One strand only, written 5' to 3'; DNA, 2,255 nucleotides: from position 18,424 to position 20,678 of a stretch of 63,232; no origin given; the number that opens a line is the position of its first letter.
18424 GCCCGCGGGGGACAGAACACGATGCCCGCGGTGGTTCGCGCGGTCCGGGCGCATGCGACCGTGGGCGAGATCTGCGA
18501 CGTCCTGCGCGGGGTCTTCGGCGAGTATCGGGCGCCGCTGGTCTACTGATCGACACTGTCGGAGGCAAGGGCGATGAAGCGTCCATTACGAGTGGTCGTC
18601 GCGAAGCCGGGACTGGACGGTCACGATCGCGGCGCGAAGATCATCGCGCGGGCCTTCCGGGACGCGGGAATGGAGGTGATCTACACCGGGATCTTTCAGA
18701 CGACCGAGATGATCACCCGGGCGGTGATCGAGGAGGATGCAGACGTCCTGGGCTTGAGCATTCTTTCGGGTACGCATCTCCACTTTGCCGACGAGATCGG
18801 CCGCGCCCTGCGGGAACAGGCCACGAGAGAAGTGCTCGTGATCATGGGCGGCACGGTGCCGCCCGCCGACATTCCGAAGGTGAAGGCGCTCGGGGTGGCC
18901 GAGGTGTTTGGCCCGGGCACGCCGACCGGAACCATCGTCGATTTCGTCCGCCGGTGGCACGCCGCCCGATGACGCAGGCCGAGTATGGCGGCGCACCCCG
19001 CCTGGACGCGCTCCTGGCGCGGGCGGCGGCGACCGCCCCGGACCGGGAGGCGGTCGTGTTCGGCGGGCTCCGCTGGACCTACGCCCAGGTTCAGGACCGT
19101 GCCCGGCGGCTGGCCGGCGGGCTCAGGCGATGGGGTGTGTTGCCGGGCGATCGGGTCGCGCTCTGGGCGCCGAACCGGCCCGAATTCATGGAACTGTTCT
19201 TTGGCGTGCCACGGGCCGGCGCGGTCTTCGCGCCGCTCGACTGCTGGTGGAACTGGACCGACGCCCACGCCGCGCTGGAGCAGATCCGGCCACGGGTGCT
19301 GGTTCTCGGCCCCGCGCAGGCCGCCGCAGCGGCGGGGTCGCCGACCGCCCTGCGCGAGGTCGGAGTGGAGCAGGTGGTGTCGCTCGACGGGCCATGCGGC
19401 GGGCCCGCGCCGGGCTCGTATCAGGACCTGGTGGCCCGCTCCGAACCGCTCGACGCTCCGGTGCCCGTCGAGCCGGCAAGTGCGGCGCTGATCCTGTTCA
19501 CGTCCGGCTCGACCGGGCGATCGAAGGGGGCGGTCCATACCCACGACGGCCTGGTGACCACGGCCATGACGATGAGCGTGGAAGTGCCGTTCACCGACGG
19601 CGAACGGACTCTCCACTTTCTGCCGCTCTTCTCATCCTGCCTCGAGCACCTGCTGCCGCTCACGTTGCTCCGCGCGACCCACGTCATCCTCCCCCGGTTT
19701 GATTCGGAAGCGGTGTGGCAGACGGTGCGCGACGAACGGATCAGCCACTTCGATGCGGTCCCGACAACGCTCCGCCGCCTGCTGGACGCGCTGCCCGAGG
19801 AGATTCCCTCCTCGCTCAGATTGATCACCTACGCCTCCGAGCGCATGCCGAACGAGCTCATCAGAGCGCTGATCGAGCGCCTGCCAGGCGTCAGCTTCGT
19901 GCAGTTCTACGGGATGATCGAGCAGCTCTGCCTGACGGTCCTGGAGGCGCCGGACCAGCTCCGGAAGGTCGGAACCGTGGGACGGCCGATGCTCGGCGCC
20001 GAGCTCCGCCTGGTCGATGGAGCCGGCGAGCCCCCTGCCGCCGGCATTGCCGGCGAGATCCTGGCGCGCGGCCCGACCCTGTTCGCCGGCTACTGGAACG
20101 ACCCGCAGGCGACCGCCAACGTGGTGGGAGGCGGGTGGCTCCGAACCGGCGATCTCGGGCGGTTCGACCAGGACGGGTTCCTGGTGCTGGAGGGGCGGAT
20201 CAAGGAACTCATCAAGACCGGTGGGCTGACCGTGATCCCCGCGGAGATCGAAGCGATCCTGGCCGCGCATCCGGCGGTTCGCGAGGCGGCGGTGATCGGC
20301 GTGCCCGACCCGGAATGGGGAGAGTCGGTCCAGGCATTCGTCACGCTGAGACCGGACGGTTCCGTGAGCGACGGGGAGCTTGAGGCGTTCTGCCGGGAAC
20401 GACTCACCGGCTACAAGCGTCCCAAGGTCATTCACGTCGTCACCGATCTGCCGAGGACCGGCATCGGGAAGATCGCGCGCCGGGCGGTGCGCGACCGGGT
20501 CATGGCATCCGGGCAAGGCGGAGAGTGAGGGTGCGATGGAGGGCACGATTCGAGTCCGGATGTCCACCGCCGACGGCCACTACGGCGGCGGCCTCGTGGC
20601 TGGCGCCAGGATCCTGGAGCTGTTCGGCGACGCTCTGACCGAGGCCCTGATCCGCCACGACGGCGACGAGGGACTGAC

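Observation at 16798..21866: Split B12 acyl-CoA mutase cluster with HCM-like (not MCM-like) pocket residues plus a Kal-like hotdog protein: possible tertiary-carbon (2-hydroxy- or 2-amino-isobutyrate) pathway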

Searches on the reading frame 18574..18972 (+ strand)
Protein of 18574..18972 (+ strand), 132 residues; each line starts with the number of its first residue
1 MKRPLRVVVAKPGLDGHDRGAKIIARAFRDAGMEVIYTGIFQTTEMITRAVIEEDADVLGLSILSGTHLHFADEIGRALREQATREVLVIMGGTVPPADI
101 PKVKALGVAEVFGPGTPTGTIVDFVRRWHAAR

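Call 4: search_protein_families(library=pfam, proteins=[window:18574-18972:+])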
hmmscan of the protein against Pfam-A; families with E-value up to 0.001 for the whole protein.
window:18574-18972:+ (132 aa): 1 family
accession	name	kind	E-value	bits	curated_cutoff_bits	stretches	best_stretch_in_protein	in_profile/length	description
PF02310.24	B12-binding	-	3.1e-26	92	32.1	1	6-118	2-116/121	B12 binding domain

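Call 5: search_protein_families(library=ncbifam, proteins=[window:18574-18972:+])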
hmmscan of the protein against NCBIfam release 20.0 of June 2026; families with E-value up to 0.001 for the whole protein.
window:18574-18972:+ (132 aa): 13 families
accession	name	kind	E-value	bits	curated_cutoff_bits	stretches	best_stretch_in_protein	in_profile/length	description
TIGR00640.1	acid_CoA_mut_C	subfamily_domain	4e-45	153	57.45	1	5-126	3-124/132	methylmalonyl-CoA mutase C-terminal domain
NF006944.0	PRK09426.1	equivalog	6.2e-33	113.7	876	1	3-120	589-705/721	methylmalonyl-CoA mutase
NF045497.1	IsobCoAmut_IcmF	equivalog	8.9e-15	53.6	1500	1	4-115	2-115/1076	fused isobutyryl-CoA mutase/GTPase IcmF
NF002612.0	PRK02261.1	equivalog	2.8e-10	39.9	110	1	6-122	5-127/148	methylaspartate mutase subunit S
TIGR01501.1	MthylAspMutase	equivalog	1.3e-09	37.9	135.8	1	7-125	4-128/134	methylaspartate mutase subunit S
NF041607.1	dimeth_corrin_MtbC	equivalog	4.3e-07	29.7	350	1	15-98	93-176/203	dimethylamine corrinoid protein MtbC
NF047996.1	corrin_MtgC_2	exception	1.5e-06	27.8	370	1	13-94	98-180/212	glycine betaine-specific corrinoid protein MtgC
TIGR02370.1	pyl_corrinoid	subfamily_domain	3.5e-06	26.5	215.3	1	15-94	95-175/197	methyltransferase cognate corrinoid protein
NF040743.1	ornith_mutase_E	equivalog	3.4e-05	22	800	1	2-125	593-722/730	D-ornithine 4,5-aminomutase subunit OraE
TIGR02082.1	metH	equivalog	5e-05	21.1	1010.85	1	7-94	736-822/1182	methionine synthase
NF047995.1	corrinoid_MtgC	exception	5.5e-05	22.7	310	1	7-96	95-184/215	glycine betaine-specific corrinoid protein MtgC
NF007024.0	PRK09490.1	equivalog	8.8e-05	20.4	1497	1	6-94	753-841/1234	methionine synthase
NF040655.1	MtaC_Meth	equivalog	0.00083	18.5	420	1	15-96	130-211/253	methanol--corrinoid protein MtaC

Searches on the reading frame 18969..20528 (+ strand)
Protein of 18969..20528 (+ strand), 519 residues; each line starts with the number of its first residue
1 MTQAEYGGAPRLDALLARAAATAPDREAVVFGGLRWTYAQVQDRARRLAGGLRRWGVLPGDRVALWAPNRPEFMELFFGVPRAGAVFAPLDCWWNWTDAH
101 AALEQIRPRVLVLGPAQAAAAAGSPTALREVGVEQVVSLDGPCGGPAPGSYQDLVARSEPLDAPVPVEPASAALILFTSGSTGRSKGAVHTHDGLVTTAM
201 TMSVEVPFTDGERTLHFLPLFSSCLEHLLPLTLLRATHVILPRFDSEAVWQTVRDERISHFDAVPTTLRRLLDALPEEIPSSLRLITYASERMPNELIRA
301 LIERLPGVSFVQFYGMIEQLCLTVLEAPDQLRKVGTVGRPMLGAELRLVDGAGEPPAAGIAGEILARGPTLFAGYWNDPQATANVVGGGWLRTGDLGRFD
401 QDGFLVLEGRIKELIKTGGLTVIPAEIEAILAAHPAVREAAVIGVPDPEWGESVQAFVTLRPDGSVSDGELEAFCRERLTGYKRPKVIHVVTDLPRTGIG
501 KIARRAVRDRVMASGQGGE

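Call 4: search_protein_families(library=pfam, proteins=[window:18969-20528:+])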
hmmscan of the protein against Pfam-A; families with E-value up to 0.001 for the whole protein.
window:18969-20528:+ (519 aa): 2 families
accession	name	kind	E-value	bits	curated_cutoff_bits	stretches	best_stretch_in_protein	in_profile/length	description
PF00501.34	AMP-binding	-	2.7e-78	263.9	29.9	1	17-376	2-384/384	AMP-binding enzyme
PF13193.12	AMP-binding_C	-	4.6e-23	82.4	24.5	1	426-501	1-76/76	AMP-binding enzyme C-terminal domain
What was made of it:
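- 18969..20528 (+): AMP-forming acyl-CoA ligase of the FadD/feruloyl-CoA-synthetase type. I propose it is an Aib-CoA ligase. PF00501 and PF13193 (call 4).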

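Call 5: search_protein_families(library=ncbifam, proteins=[window:18969-20528:+])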
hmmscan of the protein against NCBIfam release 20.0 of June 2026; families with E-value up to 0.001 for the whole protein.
window:18969-20528:+ (519 aa): 107 families (the best 25 are shown)
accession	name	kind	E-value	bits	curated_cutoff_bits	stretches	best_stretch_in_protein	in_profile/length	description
NF004837.0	PRK06187.1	subfamily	6.4e-117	391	476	1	12-513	10-524/531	long-chain-fatty-acid--CoA ligase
NF006182.0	PRK08316.1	subfamily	9.2e-106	354.4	663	1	12-512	13-518/523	fatty acyl-CoA synthetase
NF005801.1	PRK07656.1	equivalog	8.4e-91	305.1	657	1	14-508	5-500/500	FadD3 family acyl-CoA ligase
NF004114.0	PRK05605.1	equivalog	1.2e-88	297.9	766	2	166-514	217-572/575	long-chain-fatty-acid--CoA ligase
NF005702.0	PRK07514.1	subfamily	1.7e-85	287.3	558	1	20-511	13-500/506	malonyl-CoA synthase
NF006181.0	PRK08314.1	subfamily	4.5e-84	282.7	705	2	163-514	197-557/563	long-chain-fatty-acid--CoA ligase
NF004511.1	PRK05852.1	equivalog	9.2e-83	278.6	650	1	14-510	3-503/505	FadD7 family fatty acid--CoA ligase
NF052580.1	Str24CoAsynCasG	equivalog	4.8e-82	276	750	1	14-508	45-547/548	steroid-24-oyl-CoA synthetase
NF005676.0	PRK07470.1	equivalog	5.4e-82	276.1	774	1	12-516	22-534/544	acyl-CoA synthetase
NF005307.0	PRK06839.1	equivalog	6e-80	269.3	748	1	19-507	11-489/496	o-succinylbenzoate--CoA ligase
NF005857.1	PRK07786.1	exception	1.1e-79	268.4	733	1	16-510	15-511/513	fatty-acid--CoA ligase FadD5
NF004822.0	PRK06178.1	equivalog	2.8e-78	263.9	782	1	12-510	39-566/571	acyl-CoA synthetase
NF009233.0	PRK12583.1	subfamily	9.6e-78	261.9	832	2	172-512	203-551/558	fatty acid CoA ligase family protein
NF006020.0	PRK08162.1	subfamily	2.4e-77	260.5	677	2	360-513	388-540/545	acyl-CoA synthetase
NF006572.0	PRK09088.1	equivalog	2e-76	257.7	696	1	19-513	10-489/491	acyl-CoA synthetase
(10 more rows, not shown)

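Call 29: search_solved_structures(query=window:18969-20528:+, max_evalue=1e-40, show_alignments=1)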
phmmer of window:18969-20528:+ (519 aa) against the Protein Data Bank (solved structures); distinct sequences matched with E-value up to 1e-40: 56.
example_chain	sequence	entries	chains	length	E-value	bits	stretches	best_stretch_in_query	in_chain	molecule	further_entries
8weu_A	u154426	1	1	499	3.6e-81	276.5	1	17-510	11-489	Fatty-acyl-CoA synthase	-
8wev_A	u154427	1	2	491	3.7e-81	276.4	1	17-510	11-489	Feruloyl-CoA Synthetase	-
3ivr_A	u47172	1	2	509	1.4e-68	234.9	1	16-509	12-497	Putative long-chain-fatty-acid CoA ligase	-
3r44_A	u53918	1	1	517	7.3e-67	229.2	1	16-513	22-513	fatty acyl CoA synthetase FADD13 (FATTY-ACYL-CoA SYNTHETASE)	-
6mfy_A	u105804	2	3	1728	1.2e-65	225.2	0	15-508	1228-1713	Linear gramicidin synthase subunit A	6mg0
6mfz_A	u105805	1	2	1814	1.7e-65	224.7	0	15-508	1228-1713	Linear gramicidin synthase subunit A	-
9be3_A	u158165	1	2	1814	1.7e-65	224.7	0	15-508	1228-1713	Linear gramicidin synthase subunit A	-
9be4_A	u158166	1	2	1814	1.7e-65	224.7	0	15-508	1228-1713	Linear gramicidin synthase subunit A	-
9meh_A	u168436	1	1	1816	1.7e-65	224.7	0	15-508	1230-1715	Linear gramicidin synthase subunit A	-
8r2q_A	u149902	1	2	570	3.9e-65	223.5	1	16-510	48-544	Probable fatty-acid-CoA ligase FadD5 (Fatty-acid-CoA synthetase) (Fatty-acid-CoA synthase)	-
5ie0_A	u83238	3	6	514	4.9e-65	223.2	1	11-509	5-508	Oxalate--CoA ligase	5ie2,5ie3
6qjz_A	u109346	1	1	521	6.8e-63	216.2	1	10-511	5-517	oxalyl CoA-synthetase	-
4gxq_A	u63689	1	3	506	2.1e-61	211.3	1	32-509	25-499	Malonyl CoA synthetase, Benzoate-CoA ligase Chimeric protein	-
8ivi_A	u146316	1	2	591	9.2e-59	202.5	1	23-512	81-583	Medium/long-chain-fatty-acid--CoA ligase FadD8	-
4gxr_A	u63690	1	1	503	1.1e-58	202.2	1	32-509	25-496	Malonyl CoA synthetase, Benzoate-CoA ligase Chimeric protein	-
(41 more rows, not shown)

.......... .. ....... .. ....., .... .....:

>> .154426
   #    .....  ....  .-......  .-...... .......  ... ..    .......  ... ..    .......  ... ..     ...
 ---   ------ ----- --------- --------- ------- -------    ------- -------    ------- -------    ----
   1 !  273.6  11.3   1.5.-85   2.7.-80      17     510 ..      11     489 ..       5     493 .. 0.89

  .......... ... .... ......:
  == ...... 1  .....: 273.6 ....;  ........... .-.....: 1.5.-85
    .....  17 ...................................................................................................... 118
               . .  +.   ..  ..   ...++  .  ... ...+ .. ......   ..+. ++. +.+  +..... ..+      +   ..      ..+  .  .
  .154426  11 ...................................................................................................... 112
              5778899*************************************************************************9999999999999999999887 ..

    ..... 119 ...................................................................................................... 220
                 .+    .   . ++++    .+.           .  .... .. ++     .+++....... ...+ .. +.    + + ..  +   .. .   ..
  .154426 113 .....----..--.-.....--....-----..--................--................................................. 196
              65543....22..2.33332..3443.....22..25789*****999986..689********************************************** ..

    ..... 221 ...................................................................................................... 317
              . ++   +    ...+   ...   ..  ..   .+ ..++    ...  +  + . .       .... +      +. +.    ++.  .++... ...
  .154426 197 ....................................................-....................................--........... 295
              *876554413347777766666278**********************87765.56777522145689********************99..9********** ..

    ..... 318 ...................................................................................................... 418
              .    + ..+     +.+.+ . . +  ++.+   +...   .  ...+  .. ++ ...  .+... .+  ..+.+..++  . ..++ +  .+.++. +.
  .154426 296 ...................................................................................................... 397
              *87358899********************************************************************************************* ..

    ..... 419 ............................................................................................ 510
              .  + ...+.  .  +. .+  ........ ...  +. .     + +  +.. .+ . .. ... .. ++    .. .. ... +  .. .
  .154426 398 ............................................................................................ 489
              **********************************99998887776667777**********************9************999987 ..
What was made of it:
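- On 2-hydroxyisobutyryl-CoA mutase (HcmAB): Here the ligase is FadD-like (call 29).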
